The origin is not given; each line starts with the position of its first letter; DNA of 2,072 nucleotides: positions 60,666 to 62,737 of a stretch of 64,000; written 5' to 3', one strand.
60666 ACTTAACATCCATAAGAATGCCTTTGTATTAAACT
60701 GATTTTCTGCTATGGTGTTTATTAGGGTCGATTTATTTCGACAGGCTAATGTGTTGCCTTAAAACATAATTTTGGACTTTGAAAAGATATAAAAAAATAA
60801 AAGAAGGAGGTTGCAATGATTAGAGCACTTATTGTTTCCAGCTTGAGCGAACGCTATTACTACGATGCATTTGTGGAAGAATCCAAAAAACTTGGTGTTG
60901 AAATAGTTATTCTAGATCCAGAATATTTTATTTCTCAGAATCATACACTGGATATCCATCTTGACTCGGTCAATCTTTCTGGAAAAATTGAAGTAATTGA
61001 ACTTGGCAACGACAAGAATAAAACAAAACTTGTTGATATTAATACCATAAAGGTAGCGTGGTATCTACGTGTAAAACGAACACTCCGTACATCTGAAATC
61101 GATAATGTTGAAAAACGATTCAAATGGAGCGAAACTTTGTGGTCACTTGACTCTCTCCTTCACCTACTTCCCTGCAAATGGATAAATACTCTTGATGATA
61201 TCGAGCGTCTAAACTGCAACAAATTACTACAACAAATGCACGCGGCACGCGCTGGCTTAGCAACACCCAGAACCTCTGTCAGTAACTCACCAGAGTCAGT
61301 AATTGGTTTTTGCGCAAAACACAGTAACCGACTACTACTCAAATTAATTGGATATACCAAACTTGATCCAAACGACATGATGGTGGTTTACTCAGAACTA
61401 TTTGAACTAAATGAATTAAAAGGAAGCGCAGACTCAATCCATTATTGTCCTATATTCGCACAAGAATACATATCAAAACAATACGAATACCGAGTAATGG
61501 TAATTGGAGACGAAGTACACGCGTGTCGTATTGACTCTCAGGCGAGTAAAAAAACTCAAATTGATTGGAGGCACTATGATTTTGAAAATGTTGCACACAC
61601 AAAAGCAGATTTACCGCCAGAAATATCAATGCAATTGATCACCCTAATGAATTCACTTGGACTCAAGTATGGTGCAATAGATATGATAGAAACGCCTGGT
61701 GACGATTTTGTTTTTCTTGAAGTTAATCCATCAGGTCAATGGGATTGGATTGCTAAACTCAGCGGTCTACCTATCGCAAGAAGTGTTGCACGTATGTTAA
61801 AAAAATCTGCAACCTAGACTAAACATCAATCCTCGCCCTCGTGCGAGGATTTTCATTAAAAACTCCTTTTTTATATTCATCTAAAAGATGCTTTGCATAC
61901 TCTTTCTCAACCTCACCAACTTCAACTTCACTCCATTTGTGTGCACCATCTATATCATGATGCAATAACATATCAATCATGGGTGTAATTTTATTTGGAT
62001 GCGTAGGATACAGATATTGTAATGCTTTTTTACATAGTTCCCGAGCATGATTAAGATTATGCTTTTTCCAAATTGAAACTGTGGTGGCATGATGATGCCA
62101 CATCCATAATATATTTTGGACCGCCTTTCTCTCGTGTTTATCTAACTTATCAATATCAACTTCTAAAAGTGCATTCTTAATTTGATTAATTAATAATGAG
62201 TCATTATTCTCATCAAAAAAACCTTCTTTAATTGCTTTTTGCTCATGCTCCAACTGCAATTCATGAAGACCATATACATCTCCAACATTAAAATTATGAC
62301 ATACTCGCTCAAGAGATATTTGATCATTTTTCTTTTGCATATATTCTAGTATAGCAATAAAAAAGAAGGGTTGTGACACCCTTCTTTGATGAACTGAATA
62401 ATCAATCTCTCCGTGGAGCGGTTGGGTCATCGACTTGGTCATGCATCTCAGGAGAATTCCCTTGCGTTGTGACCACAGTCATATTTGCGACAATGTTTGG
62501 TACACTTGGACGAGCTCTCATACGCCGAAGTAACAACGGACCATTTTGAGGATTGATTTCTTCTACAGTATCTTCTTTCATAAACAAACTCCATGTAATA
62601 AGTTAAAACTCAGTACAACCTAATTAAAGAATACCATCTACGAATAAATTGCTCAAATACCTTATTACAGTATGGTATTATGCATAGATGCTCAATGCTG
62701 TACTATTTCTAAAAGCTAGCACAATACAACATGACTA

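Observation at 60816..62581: Putative graspetide-type RiPP locus: MvdD-like ATP-grasp maturase plus convergent 59-aa precursor with its own RBS and terminator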

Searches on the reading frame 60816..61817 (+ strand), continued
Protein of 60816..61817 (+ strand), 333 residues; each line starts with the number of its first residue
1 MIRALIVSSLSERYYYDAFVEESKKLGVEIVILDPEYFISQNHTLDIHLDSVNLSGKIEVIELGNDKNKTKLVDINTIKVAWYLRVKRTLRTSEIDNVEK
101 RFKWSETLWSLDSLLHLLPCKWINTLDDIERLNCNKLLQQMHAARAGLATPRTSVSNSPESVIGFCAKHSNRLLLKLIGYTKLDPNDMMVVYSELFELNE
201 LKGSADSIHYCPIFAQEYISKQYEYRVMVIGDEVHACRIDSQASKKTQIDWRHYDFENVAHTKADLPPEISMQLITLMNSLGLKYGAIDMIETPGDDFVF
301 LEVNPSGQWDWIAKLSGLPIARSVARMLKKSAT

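Call 64: search_protein_families(library=pfam, proteins=[L014:2333-3472:+, L014:6019-8112:+, L014:1195-2070:+, L023:1676-2881:+, L023:5906-6580:+, L023:6522-8543:+], max_evalue=0.001)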
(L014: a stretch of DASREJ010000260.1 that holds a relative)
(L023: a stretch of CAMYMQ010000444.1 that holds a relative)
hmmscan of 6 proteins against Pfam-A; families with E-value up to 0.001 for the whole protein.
L014:2333-3472:+ (380 aa): 2 families
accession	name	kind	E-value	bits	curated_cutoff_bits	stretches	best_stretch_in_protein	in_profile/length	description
PF00589.27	Phage_integrase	-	4.6e-17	62.8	27.1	1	194-338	2-157/172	Phage integrase family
PF13356.12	Arm-DNA-bind_3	-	1.2e-08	35.4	27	1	9-86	1-75/83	Arm DNA-binding domain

L014:6019-8112:+ (698 aa): 2 families
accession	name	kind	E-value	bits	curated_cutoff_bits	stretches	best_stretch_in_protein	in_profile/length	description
PF02195.25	ParB_N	-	7.3e-09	36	26.3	1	84-161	2-74/95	ParB N-terminal domain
PF08281.18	Sigma70_r4_2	-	0.00082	19.4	25.7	0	195-232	13-50/54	Sigma-70, region 4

L014:1195-2070:+ (292 aa): 1 family
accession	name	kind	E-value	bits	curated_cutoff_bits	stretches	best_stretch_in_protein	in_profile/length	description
PF00535.33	Glycos_transf_2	-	5e-07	30.2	23.3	1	38-162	2-128/168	Glycosyl transferase family 2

L023:1676-2881:+ (402 aa): 2 families
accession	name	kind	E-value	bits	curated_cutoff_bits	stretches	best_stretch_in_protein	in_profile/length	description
PF13356.12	Arm-DNA-bind_3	-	2.2e-12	47.4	27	1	29-98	1-68/83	Arm DNA-binding domain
PF00589.27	Phage_integrase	-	8e-07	29.4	27.1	1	218-358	7-159/172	Phage integrase family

L023:5906-6580:+ (225 aa): 11 families
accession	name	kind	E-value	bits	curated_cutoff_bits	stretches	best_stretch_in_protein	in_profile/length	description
PF07719.23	TPR_2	-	6.3e-11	42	27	0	112-145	1-34/34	Tetratricopeptide repeat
PF00515.34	TPR_1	-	8.3e-08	32.2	27.8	0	80-111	3-34/34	Tetratricopeptide repeat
PF13181.12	TPR_8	-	4.1e-07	30.1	25.7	0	112-145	1-34/34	Tetratricopeptide repeat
PF14559.12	TPR_19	-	2.1e-06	28.4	25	1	92-149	5-62/68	Tetratricopeptide repeat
PF13428.12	TPR_14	-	3.8e-05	24.4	23.5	0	113-149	2-38/44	Tetratricopeptide repeat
PF13431.12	TPR_17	-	3.9e-05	24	24.4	0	101-131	2-32/34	Tetratricopeptide repeat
PF13371.12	TPR_9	-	5.8e-05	23.5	35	1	93-158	10-71/73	Tetratricopeptide repeat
PF23914.1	TPR_CcmH_CycH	-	0.00019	21.7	42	1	100-149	38-87/158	Cytochrome c-type biogenesis protein H TPR domain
PF12569.14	NatA_aux_su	-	0.00034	20.1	33.3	0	92-142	206-256/515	N-terminal acetyltransferase A, auxiliary subunit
PF13432.12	TPR_16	-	0.00052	20.8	32.7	0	84-144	3-63/65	Tetratricopeptide repeat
PF13414.12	TPR_11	-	0.00072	19.6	26.8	1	91-123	7-39/42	TPR repeat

L023:6522-8543:+ (674 aa): 0 families

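Call 68: find_homologous_proteins(query=A4, max_evalue=0.001)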
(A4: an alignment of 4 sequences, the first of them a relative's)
Query A4 (4 sequences) (173 aa, profile of the alignment): 321 proteins with E <= 0.001 among 4324 candidates; the best 120 are listed.
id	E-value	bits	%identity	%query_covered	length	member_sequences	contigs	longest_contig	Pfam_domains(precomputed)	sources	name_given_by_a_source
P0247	9.4e-82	291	43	97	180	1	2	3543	-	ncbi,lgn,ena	-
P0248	1.2e-78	281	100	98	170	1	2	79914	-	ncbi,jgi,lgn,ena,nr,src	ncbi:MAG TPA: hypothetical protein VFA65_20515 [Bryobacteraceae bacterium]|nr:hypothetical protein [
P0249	1.2e-76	274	41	94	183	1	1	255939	-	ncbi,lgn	ncbi:MAG: hypothetical protein WAV11_02945 [Minisyncoccia bacterium]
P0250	1.0e-64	235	72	98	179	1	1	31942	-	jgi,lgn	jgi:hypothetical protein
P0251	2.0e-59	218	43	94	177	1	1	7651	-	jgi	jgi:hypothetical protein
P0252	2.0e-58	215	50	90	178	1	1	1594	-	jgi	jgi:hypothetical protein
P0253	3.4e-58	214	47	97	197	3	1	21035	-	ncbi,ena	-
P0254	4.1e-58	214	46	97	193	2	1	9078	-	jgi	jgi:hypothetical protein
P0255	1.8e-57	212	43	93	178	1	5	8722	-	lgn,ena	-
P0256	2.2e-57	212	48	94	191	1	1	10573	-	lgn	-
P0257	8.1e-55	203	44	92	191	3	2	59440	-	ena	-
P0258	2.5e-54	202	46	90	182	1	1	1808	-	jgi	-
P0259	1.5e-53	199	44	92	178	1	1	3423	-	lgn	-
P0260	2.8e-53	198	40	91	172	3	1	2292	-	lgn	-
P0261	1.2e-51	193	42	94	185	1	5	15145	-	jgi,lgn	-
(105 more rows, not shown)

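Call 78: predict_structure(alignment_id=A5)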
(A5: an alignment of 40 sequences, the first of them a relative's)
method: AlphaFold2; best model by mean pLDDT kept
length: 183 residues; sequences in the alignment: 40
mean_pLDDT: 89.5   pTM: 0.82
mean pLDDT of the five models: 89.5, 89.3, 88.9, 88.8, 88.6
residues with pLDDT >= 90: 149; 70-90: 13; 50-70: 3; < 50: 18
segments of 3 or more residues with pLDDT < 50: 166-183
pLDDT, mean of each block of 10 residues (from residue 1): 91 98 96 97 98 98 98 98 98 97 98 97 93 92 97 92 55 37 36
secondary structure, 60 per line:
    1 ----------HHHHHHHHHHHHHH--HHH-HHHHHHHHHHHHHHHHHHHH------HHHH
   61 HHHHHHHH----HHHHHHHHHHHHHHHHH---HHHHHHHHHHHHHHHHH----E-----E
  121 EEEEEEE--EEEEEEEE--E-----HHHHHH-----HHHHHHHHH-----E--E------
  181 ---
elements in order: H11-24 H31-50 H57-68 H73-89 H93-109 E120-127 E130-137 H146-151 H157-165

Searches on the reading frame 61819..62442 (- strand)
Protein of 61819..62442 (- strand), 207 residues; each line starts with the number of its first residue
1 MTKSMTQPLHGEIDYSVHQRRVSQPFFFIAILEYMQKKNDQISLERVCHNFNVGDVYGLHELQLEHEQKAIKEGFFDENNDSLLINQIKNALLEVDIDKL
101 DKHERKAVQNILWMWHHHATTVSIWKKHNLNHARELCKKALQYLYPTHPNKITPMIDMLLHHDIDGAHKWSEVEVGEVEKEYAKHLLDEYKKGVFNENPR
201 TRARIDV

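Call 3: search_protein_families(library=pfam, proteins=[window:61819-62442:-], max_evalue=0.1)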
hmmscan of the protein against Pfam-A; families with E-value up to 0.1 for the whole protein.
window:61819-62442:- (207 aa): 1 family
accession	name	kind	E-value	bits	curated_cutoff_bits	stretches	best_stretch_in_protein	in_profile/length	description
PF23379.1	DUF7096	-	0.0059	16.9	27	1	60-109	80-131/208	Domain of unknown function (DUF7096)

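Call 4: search_protein_families(library=ncbifam, proteins=[window:61819-62442:-], max_evalue=0.1)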
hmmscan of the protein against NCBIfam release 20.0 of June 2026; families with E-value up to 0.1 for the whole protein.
window:61819-62442:- (207 aa): 0 families

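Call 43: search_protein_families(library=pfam, alignment_id=A2, max_evalue=1)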
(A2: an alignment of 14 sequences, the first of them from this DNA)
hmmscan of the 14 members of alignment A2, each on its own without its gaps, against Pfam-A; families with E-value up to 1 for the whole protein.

A. member 1, seq(173 aa): 1 family
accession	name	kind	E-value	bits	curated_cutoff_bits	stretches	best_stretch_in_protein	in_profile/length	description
PF23379.1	DUF7096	-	0.0041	17.4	27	1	26-75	80-131/208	Domain of unknown function (DUF7096)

B. families by the number of members that match (of 14 scanned): 21 families
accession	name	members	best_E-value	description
PF13424.12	TPR_12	2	0.027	Tetratricopeptide repeat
PF10607.14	CTLH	2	0.064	CTLH/CRA C-terminal to LisH motif domain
PF21889.1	TPR1-like_2nd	1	0.00089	TPR1-like, CTLH-containing domain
PF13428.12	TPR_14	1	0.0022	Tetratricopeptide repeat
PF13181.12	TPR_8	1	0.0038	Tetratricopeptide repeat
PF23379.1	DUF7096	1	0.0041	Domain of unknown function (DUF7096)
PF13713.11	BRX_N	1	0.018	Transcription factor BRX N-terminal domain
PF18199.6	Dynein_C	1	0.021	Dynein heavy chain C-terminal domain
PF14559.12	TPR_19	1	0.024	Tetratricopeptide repeat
PF07719.23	TPR_2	1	0.036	Tetratricopeptide repeat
PF06374.16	NDUF_C2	1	0.058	NADH-ubiquinone oxidoreductase subunit b14.5b (NDUFC2)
PF10062.14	DUF2300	1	0.064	Predicted secreted protein (DUF2300)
PF18904.5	DUF5660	1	0.078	Domain of unknown function (DUF5660)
PF06203.19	CCT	1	0.092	CCT motif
PF20092.4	DUF6483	1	0.093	Family of unknown function (DUF6483)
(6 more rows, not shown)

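Call 44: find_homologous_proteins(query=A2, max_evalue=0.001)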
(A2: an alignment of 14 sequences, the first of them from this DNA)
Query A2 (14 sequences) (173 aa, profile of the alignment): 265 proteins with E <= 0.001 among 3384 candidates; the best 120 are listed.
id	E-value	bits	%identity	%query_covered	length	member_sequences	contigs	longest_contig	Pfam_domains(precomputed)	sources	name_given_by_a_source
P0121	3.8e-71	256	35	92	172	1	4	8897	-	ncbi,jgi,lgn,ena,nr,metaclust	ncbi:MAG: hypothetical protein UY07_C0026G0001 [Parcubacteria group bacterium GW2011_GWA1_47_8]|nr:M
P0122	4.0e-70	253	35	88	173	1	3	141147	-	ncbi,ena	-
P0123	1.6e-68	247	39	90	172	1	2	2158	-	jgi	-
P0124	2.1e-67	244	40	88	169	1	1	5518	-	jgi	-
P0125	2.4e-67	244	37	91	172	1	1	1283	-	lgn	-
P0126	6.9e-67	242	37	88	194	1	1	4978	-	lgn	-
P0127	1.7e-66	241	35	97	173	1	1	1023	-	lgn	-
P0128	2.2e-66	240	33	88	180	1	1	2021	-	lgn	-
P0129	3.1e-66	240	36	90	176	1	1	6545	-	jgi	-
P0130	3.2e-66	240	33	90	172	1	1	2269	-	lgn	-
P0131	3.5e-66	240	35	90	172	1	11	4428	-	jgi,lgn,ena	-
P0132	8.5e-66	238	38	88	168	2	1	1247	-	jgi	-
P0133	2.5e-65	237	37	91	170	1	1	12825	-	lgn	-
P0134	2.7e-65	237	34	88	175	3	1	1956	-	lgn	-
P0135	6.6e-65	236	35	92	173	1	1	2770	-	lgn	-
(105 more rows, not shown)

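Call 52: predict_structure(alignment_id=A3)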
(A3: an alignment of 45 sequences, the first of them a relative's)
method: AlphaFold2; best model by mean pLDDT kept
length: 173 residues; sequences in the alignment: 45
mean_pLDDT: 93.2   pTM: 0.87
mean pLDDT of the five models: 93.2, 92.9, 92.7, 92.1, 91.0
residues with pLDDT >= 90: 155; 70-90: 4; 50-70: 9; < 50: 5
segments of 3 or more residues with pLDDT < 50: 1-3
pLDDT, mean of each block of 10 residues (from residue 1): 70 98 98 95 97 98 97 98 98 97 98 96 98 98 96 97 71 46
secondary structure, 60 per line:
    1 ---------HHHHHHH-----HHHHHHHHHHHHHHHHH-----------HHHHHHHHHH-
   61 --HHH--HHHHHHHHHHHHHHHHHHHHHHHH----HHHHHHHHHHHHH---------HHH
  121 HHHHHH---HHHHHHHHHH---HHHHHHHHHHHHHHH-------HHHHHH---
elements in order: H10-16 H22-38 H50-59 H68-91 H96-108 H118-126 H130-139 H143-157 H165-170
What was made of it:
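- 61819..62340 (-): 173-aa His-rich, all-helical TPR-like partner protein (NCBI WDZ88_03880). Family motifs: E-D-Q, W-x-W-(Y/H)-H-H-A and (H/N)-P-N-K-I-T. AlphaFold2 model pLDDT 93 (call 52).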

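Call 72: search_solved_structures(query=A3, max_evalue=1)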
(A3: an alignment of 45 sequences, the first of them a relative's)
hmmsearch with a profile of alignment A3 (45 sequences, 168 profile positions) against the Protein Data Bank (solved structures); distinct sequences matched with E-value up to 1: 11.
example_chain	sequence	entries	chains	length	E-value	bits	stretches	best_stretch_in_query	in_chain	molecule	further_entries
1na0_A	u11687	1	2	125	0.011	18.4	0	90-119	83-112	designed protein CTPR3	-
2wqh_A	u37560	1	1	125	0.064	15.9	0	90-119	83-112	CTPR3Y3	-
1na3_A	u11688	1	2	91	0.08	15.6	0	90-119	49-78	designed protein CTPR2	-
6vfh_A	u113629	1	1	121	0.083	15.5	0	90-117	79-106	T33_dn10A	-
6v8e_A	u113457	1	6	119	0.17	14.5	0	90-119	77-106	Designed protein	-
6vfi_B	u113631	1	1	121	0.17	14.5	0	90-117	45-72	O43_dn18B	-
2avp_A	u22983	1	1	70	0.18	14.5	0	90-116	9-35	synthetic consensus TPR protein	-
1htl_C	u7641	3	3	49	0.31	13.7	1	24-61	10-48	HEAT-LABILE ENTEROTOXIN, SUBUNIT A | HEAT-LABILE ENTEROTOXIN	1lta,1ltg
1lti_C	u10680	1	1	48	0.34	13.6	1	24-61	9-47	HEAT LABILE ENTEROTOXIN TYPE I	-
7obi_A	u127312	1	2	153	0.45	13.2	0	96-117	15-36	CTPR-rv4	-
3kd7_A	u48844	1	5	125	0.63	12.7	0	91-117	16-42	CTPR390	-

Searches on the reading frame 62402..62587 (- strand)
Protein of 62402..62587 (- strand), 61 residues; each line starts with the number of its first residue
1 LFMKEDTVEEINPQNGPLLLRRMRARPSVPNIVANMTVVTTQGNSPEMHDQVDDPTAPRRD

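Call 3: search_protein_families(library=pfam, proteins=[window:62402-62587:-], max_evalue=0.1)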
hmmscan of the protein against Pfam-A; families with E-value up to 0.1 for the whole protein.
window:62402-62587:- (61 aa): 0 families

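Call 4: search_protein_families(library=ncbifam, proteins=[window:62402-62587:-], max_evalue=0.1)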
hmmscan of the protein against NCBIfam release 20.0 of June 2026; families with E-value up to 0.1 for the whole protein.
window:62402-62587:- (61 aa): 0 families

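Call 61: list_cluster_members(proteins=[window:62405-62581:-, window:62405-62587:-, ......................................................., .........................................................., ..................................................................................])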
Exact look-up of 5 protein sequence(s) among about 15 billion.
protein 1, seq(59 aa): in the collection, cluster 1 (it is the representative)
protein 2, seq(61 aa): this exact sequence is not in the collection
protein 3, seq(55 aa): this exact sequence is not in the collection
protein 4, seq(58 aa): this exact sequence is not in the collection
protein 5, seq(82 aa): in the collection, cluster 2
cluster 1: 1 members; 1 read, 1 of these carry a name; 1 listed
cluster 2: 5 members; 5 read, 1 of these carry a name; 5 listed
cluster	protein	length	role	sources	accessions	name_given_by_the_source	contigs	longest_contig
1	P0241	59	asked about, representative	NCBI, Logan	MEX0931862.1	MAG: hypothetical protein WDZ88_03885 [Candidatus Paceibacterota bacterium]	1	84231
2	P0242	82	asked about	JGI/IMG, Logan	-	-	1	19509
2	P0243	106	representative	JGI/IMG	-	-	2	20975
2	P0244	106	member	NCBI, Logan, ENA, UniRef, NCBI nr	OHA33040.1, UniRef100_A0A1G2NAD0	MAG: hypothetical protein A2928_00635 [Candidatus Taylorbacteria bacterium ... | Uncharacterized protein n=1 Tax=Candidatus Taylorbacteria bacterium ...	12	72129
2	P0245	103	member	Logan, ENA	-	-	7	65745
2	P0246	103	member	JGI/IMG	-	-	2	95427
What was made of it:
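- Checked: NCBI also calls this gene (WDZ88_03885; call 61).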

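Call 91: search_protein_representatives(protein=window:62405-62581:-)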
Query: 59 residues. Proteins with E-value up to 0.001 (for the whole library): 22; up to 1e-10: 1; up to 1e-30: 0. The best 22 are listed.
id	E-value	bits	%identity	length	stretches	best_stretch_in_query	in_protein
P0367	2.4e-11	59.1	69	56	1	12-59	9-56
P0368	1.2e-10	56.8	67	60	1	14-59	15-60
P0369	2.6e-10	55.8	-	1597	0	-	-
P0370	5.8e-09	51.6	53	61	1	6-59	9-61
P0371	1.1e-08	50.7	67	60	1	8-59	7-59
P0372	1.1e-07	47.7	60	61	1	7-56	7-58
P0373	1.7e-07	47.0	62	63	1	12-59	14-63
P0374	5.3e-07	45.5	60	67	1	14-59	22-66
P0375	7.0e-07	45.1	40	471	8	20-46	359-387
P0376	8.4e-06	41.8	62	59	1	9-59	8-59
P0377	1.0e-05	41.5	61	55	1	14-54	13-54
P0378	2.2e-05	40.5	50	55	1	11-54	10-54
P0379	2.8e-05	40.1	60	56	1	14-56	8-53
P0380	5.7e-05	39.2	51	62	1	13-59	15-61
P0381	1.3e-04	38.0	54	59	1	14-59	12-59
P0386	2.9e-04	36.9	31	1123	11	8-46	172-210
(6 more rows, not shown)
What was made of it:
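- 19 further called small homologues among 1.84 billion representatives (call 91).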
